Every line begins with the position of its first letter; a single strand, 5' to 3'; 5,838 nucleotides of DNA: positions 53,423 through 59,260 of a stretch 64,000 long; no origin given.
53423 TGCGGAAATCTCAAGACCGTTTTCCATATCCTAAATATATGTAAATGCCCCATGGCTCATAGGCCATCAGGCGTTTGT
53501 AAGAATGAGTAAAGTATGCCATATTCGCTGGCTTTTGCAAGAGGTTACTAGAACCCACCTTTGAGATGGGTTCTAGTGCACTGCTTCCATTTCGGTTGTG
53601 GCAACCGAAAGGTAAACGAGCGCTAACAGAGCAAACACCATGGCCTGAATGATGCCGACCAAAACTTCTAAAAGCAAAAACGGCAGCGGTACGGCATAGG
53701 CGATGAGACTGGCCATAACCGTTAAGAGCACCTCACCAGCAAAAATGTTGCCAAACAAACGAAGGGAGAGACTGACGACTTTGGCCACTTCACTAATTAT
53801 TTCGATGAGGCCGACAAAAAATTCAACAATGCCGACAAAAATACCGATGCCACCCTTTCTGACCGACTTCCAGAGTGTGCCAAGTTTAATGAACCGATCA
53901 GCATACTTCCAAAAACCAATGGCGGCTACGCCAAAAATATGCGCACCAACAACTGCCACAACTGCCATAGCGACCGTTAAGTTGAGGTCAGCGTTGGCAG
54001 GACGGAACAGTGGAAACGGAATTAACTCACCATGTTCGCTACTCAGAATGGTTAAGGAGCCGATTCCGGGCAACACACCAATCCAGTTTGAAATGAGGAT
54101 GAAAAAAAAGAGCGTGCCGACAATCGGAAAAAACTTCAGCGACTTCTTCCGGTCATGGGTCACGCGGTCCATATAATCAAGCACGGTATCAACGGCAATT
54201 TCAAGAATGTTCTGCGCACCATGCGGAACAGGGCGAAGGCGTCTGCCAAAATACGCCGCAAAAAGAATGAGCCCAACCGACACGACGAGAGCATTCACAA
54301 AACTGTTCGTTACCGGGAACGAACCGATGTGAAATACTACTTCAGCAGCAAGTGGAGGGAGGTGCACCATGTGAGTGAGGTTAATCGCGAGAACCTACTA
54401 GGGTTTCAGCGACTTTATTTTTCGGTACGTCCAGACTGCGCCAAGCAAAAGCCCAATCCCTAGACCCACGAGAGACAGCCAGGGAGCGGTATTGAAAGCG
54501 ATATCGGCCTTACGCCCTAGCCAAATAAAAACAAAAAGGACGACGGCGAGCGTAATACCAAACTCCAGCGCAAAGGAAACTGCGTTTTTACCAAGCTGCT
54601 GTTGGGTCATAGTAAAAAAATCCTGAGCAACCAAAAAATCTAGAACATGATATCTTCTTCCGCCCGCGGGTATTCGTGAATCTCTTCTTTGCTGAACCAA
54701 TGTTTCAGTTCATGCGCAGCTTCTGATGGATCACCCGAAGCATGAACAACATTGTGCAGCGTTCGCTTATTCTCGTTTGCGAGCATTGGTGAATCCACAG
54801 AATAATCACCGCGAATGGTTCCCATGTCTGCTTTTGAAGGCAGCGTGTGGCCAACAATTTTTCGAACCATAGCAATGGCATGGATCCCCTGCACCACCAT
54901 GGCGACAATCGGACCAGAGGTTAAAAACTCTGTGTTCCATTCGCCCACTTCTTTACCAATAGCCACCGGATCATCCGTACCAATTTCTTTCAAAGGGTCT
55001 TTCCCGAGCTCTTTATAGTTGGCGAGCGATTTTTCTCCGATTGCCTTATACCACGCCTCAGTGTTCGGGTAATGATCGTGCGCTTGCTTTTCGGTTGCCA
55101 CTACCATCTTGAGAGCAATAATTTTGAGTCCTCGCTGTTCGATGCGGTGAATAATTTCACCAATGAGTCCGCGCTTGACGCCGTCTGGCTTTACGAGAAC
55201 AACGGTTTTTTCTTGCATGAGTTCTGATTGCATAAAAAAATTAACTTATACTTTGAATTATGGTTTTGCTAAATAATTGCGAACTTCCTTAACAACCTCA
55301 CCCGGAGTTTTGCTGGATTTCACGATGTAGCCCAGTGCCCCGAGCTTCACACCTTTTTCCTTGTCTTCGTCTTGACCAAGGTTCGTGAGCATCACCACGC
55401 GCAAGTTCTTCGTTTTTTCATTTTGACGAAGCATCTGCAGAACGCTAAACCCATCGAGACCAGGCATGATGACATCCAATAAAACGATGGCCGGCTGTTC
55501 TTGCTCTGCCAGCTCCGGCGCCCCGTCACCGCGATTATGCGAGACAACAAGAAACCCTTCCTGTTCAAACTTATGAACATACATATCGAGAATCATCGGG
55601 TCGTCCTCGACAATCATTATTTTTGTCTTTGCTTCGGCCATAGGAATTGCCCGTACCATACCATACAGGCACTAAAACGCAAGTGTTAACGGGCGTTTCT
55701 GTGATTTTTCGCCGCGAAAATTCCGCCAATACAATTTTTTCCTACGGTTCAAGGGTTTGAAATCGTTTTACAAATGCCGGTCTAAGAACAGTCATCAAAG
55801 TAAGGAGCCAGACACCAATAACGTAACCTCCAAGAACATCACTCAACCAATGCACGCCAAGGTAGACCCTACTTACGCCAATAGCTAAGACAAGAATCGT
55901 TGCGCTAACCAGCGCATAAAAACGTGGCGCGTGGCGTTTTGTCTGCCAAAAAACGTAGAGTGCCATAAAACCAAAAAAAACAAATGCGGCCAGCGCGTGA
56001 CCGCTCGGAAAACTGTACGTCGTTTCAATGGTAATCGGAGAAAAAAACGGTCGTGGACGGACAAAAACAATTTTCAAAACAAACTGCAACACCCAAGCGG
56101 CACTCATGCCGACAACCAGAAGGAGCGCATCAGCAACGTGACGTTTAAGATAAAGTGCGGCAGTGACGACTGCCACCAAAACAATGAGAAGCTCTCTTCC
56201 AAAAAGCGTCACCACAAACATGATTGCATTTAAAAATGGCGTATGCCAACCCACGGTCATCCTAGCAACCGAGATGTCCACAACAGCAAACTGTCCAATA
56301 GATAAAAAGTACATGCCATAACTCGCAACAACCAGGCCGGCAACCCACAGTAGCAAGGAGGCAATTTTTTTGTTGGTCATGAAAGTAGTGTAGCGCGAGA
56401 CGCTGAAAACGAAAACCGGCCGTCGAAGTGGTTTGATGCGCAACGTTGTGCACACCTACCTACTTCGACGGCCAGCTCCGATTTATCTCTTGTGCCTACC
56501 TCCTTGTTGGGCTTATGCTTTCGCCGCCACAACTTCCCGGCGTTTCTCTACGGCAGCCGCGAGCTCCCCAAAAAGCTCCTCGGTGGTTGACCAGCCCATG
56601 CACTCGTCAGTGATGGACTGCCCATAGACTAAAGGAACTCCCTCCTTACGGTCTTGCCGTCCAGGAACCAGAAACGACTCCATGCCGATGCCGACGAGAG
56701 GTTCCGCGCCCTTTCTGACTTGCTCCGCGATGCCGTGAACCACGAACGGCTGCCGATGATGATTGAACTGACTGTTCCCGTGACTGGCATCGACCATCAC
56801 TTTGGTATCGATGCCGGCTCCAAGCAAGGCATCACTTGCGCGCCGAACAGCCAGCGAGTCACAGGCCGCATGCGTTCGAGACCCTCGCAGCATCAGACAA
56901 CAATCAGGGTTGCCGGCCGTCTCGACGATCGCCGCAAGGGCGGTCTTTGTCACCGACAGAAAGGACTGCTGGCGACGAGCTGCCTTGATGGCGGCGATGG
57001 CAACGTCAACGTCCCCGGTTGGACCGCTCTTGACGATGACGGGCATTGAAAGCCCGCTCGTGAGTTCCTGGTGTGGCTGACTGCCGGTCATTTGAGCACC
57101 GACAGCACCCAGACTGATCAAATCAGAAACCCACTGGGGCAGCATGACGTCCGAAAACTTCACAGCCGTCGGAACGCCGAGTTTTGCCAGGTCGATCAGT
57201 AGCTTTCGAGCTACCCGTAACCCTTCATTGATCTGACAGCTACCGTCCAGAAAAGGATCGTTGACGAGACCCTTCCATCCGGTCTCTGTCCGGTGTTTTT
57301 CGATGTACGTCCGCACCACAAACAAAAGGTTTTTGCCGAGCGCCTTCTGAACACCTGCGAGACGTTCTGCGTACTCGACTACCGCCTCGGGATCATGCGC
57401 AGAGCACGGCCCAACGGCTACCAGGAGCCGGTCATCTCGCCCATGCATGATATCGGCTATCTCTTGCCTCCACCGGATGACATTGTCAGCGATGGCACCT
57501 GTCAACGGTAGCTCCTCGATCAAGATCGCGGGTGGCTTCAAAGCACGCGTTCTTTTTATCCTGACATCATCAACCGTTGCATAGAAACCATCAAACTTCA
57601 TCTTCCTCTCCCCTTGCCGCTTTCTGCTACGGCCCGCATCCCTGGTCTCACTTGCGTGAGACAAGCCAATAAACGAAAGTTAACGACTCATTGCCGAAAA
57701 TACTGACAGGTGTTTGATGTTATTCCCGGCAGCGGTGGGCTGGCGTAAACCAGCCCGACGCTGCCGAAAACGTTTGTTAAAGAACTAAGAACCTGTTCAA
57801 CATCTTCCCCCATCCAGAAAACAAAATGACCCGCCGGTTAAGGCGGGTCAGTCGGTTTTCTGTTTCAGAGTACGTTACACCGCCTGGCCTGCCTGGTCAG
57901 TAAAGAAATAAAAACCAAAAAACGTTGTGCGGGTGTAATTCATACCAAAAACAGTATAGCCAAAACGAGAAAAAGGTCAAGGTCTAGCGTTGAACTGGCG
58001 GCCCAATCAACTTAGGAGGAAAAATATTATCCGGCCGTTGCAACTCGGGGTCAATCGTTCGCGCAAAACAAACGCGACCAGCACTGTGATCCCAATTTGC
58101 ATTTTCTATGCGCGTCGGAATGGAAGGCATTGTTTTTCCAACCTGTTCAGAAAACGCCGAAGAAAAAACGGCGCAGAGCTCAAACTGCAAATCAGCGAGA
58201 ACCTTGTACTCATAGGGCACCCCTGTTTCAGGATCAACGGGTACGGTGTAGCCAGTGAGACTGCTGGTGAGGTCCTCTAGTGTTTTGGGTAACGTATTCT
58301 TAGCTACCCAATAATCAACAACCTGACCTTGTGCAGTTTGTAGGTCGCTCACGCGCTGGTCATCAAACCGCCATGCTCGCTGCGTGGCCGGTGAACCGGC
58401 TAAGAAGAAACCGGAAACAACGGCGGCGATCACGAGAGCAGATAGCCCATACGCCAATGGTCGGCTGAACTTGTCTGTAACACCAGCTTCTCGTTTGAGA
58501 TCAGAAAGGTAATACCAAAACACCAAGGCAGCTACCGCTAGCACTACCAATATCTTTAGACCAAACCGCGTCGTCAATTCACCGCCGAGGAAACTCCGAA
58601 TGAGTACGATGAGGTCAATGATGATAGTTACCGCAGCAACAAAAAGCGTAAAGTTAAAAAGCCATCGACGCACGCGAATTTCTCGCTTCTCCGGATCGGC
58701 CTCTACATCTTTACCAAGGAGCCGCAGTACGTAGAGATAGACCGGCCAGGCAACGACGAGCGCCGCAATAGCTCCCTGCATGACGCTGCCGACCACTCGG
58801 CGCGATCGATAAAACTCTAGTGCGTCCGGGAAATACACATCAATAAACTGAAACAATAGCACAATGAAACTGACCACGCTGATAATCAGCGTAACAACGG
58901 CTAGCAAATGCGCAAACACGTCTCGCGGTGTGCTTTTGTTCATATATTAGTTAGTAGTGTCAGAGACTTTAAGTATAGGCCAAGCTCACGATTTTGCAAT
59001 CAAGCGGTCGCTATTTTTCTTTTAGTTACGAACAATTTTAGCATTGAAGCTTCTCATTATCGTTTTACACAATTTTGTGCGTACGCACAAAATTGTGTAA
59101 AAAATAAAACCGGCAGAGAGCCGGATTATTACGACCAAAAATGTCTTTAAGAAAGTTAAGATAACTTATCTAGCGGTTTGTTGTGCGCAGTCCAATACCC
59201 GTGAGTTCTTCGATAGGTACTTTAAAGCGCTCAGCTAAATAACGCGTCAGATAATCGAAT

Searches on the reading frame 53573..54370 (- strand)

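Call 45: search_protein_families(library=pfam, proteins=[window:53573-54370:-], max_evalue=0.001)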
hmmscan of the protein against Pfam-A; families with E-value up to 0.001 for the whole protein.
window:53573-54370:- (265 aa): 1 family
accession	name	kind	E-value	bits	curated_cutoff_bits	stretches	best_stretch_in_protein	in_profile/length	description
PF00119.25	ATP-synt_A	-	9.8e-43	147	33.9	1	29-255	5-217/217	ATP synthase A chain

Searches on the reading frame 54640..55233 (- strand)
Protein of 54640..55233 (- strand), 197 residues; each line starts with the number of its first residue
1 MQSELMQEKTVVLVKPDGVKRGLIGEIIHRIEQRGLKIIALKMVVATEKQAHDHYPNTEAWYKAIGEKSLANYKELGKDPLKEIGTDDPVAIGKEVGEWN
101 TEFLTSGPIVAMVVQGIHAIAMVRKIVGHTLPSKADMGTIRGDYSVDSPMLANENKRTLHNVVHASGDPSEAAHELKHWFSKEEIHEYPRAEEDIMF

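Call 45: search_protein_families(library=pfam, proteins=[window:54640-55233:-], max_evalue=0.001)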
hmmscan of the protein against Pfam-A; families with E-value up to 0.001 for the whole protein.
window:54640-55233:- (197 aa): 1 family
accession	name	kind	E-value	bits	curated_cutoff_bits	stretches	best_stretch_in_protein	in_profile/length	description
PF00334.24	NDK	-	1.9e-38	131.8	27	2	100-185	60-135/135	Nucleoside diphosphate kinase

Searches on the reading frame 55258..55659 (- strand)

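Call 45: search_protein_families(library=pfam, proteins=[window:55258-55659:-], max_evalue=0.001)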
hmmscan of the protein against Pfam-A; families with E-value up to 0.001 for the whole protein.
window:55258-55659:- (133 aa): 1 family
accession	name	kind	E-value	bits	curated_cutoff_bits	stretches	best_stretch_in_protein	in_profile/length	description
PF00072.30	Response_reg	-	6.5e-22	78.2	30.2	1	14-117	1-102/111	Response regulator receiver domain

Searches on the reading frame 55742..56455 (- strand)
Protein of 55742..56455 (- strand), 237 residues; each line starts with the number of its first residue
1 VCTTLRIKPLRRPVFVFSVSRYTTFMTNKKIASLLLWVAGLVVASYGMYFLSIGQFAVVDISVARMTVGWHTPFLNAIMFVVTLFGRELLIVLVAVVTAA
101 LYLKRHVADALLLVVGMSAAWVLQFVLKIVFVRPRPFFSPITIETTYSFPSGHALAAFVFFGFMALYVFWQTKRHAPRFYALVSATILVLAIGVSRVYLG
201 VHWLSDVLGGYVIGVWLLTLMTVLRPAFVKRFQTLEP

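Call 45: search_protein_families(library=pfam, proteins=[window:55742-56455:-], max_evalue=0.001)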
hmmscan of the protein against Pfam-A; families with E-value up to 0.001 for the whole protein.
window:55742-56455:- (237 aa): 2 families
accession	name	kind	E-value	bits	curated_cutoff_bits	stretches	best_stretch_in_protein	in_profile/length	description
PF01569.27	PAP2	-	9.4e-21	74.4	27.2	1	110-226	2-126/130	PAP2 superfamily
PF14378.12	PAP2_3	-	0.00051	20.3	27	1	146-216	124-186/190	PAP2 superfamily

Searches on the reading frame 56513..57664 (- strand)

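Call 7: search_protein_families(library=pfam, proteins=[window:56513-57664:-])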
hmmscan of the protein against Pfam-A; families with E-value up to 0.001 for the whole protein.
window:56513-57664:- (383 aa): 1 family
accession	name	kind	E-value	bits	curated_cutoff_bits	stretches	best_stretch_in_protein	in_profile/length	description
PF00793.26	DAHP_synth_1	-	2e-60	204.5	25.5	1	70-364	8-268/270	DAHP synthetase I family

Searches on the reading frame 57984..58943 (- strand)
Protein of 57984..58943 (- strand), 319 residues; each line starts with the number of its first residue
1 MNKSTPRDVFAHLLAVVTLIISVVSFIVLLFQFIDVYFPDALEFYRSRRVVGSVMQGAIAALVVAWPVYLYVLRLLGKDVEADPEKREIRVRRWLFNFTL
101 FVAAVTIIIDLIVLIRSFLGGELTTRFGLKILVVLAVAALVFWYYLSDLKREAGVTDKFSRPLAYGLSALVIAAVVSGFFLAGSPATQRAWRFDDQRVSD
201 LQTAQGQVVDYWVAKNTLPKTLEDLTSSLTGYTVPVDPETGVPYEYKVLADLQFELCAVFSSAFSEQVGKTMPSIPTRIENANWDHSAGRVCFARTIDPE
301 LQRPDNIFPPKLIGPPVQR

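Call 7: search_protein_families(library=pfam, proteins=[window:57984-58943:-])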
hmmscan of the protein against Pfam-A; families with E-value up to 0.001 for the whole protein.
window:57984-58943:- (319 aa): 1 family
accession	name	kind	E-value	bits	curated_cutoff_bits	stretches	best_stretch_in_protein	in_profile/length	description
PF18920.5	DUF5671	-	4.5e-21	75.5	28.4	1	8-145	1-132/132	Domain of unknown function (DUF5671)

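Call 35: find_encoding_contigs(protein=window:57984-58943:-, flank=3000, max_places=10)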
Protein window:57984-58943:- (319 aa): no gene with exactly this product is on record in the collection.

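Call 37: find_homologous_proteins(query=window:57984-58943:-, max_evalue=1e-10)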
Query window:57984-58943:- (319 aa): 597 proteins with E <= 1e-10 among 8000 candidates; the best 120 are listed.
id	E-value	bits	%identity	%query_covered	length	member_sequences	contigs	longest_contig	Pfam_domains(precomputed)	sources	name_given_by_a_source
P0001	1.3e-206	703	100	100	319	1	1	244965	PF18920.6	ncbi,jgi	ncbi:MAG: DUF5671 domain-containing protein [Patescibacteria group bacterium]|jgi:hypothetical prote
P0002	1.1e-147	509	75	95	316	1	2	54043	PF18920.6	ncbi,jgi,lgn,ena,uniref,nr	ncbi:hypothetical protein COV04_01775 [Candidatus Uhrbacteria bacterium CG10_big_fil_rev_8_21_14_0_1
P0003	9.4e-120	418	61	95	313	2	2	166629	PF18920.6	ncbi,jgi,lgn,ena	ncbi:MAG: DUF5671 domain-containing protein [Patescibacteria group bacterium]|jgi:hypothetical prote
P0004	3.5e-96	340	53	96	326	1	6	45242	PF18920.6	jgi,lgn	-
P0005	2.0e-94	335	53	94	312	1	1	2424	PF18920.6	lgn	-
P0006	3.1e-92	327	51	94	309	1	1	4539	PF18920.6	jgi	jgi:MFS family permease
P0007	7.1e-92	326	51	96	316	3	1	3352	PF18920.6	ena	-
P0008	4.4e-91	324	51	95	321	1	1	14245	PF18920.6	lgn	-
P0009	4.2e-90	320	50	96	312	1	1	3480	PF18920.6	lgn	-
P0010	5.3e-90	320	51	94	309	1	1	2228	PF18920.6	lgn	-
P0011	2.2e-89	318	50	97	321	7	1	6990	PF18920.6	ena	-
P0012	2.5e-89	318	48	96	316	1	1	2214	PF18920.6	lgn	-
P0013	3.2e-89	317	49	98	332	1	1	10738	PF18920.6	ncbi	ncbi:MAG: DUF5671 domain-containing protein [Patescibacteria group bacterium]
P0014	3.9e-89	317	49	96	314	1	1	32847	PF18920.6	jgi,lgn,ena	-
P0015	5.2e-89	317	53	93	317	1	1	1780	PF18920.6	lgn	-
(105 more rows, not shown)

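Call 38: find_encoding_contigs(protein=P0002, flank=4000, max_places=3)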
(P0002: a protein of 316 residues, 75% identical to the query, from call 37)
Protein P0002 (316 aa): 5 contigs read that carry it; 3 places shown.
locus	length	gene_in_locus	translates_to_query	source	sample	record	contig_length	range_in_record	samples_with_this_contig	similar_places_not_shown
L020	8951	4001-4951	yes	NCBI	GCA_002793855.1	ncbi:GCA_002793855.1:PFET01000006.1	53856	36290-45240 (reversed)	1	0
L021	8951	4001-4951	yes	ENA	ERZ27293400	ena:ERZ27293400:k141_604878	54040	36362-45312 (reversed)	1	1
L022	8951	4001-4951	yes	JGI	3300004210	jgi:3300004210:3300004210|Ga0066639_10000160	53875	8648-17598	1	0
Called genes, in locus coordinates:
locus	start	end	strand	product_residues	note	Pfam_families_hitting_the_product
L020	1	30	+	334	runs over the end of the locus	-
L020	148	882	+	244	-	PF01978:TrmB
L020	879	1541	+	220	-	-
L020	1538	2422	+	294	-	PF12804:NTP_transf_3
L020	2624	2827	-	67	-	-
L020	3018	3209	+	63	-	-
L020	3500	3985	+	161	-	-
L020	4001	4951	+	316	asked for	PF18920:DUF5671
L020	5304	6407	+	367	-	PF00793:DAHP_synth_1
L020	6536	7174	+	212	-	PF01569:PAP2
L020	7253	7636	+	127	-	PF00072:Response_reg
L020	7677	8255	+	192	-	PF00334:NDK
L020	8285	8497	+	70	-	PF09527:ATPase_gene1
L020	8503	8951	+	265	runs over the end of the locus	PF00119:ATP-synt_A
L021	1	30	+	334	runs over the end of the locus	-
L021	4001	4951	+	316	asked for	PF18920:DUF5671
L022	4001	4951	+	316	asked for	PF18920:DUF5671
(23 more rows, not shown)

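Call 39: find_encoding_contigs(protein=P0003, flank=4000, max_places=3)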
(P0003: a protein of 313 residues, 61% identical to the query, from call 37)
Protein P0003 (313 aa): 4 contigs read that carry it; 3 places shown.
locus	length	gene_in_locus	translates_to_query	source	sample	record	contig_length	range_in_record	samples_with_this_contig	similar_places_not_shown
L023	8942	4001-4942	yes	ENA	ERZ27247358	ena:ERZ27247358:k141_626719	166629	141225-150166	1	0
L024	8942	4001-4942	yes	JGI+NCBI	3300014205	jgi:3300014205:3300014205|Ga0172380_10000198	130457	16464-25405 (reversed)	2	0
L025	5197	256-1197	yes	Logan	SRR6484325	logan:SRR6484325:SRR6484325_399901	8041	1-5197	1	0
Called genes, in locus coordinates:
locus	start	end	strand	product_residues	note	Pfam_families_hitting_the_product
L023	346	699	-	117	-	-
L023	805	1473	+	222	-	PF23023:Anti-Pycsar_Apyc1 (faint), PF00753:Lactamase_B, PF13483:Lactamase_B_3, PF12706:Lactamase_B_2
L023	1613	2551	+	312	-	PF00215:OMPdecase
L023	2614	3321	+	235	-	-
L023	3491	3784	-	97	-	-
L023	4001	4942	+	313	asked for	PF18920:DUF5671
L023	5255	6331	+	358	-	PF00793:DAHP_synth_1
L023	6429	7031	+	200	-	PF01569:PAP2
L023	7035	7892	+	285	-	PF00753:Lactamase_B, PF12706:Lactamase_B_2 (weak)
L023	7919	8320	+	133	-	PF00072:Response_reg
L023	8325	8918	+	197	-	PF00334:NDK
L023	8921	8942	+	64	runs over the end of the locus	PF09527:ATPase_gene1 (weak)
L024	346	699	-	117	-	-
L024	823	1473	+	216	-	PF00753:Lactamase_B, PF13483:Lactamase_B_3, PF23023:Anti-Pycsar_Apyc1 (faint), PF12706:Lactamase_B_2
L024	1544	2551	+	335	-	PF00215:OMPdecase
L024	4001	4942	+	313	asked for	PF18920:DUF5671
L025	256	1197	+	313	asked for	PF18920:DUF5671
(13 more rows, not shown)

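Call 49: find_encoding_contigs(protein=P0001, flank=10000, max_places=5)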
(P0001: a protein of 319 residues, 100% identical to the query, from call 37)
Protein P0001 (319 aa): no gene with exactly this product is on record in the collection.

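Call 99: list_cluster_members(proteins=[P0001, P0132, P0131, P0003])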
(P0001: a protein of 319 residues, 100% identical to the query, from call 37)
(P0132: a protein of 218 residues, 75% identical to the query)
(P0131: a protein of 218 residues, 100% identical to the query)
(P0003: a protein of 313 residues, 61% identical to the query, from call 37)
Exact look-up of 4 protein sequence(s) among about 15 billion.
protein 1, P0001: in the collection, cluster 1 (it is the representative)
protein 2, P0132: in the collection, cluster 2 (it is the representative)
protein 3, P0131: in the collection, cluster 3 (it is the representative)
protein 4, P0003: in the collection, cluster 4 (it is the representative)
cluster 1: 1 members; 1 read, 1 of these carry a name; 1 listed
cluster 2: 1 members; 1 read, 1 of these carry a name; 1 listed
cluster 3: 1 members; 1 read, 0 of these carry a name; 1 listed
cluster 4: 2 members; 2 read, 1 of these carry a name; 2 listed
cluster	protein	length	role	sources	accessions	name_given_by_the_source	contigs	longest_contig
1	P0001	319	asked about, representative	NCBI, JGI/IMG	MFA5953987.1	MAG: DUF5671 domain-containing protein [Patescibacteria group bacterium] | hypothetical protein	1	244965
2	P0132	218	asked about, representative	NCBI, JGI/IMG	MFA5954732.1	MAG: CRISPR-associated endonuclease Cas2 [Patescibacteria group bacterium] | hypothetical protein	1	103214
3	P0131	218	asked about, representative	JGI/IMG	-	-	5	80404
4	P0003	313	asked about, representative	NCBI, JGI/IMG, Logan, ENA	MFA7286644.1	MAG: DUF5671 domain-containing protein [Patescibacteria group bacterium] | hypothetical protein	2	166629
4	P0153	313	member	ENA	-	-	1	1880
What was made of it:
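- On PaaX-family repressor operator: P0132 is probably in the same MAG, judged only from accession proximity (call 99).
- It is probably encoded in the same MAG (call 99).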

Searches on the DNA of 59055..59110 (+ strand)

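Call 81: search_dna_similar(query=window:59055-59110:+, collection=phages, mode=distant, max_evalue=1, max_rows=10)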
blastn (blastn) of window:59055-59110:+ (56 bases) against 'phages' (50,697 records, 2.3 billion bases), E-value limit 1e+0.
No match.

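Call 82: search_dna_similar(query=window:59055-59110:+, collection=plasmids, mode=distant, max_evalue=1, max_rows=10)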
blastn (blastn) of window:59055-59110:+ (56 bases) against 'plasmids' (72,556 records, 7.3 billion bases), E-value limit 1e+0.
No match.
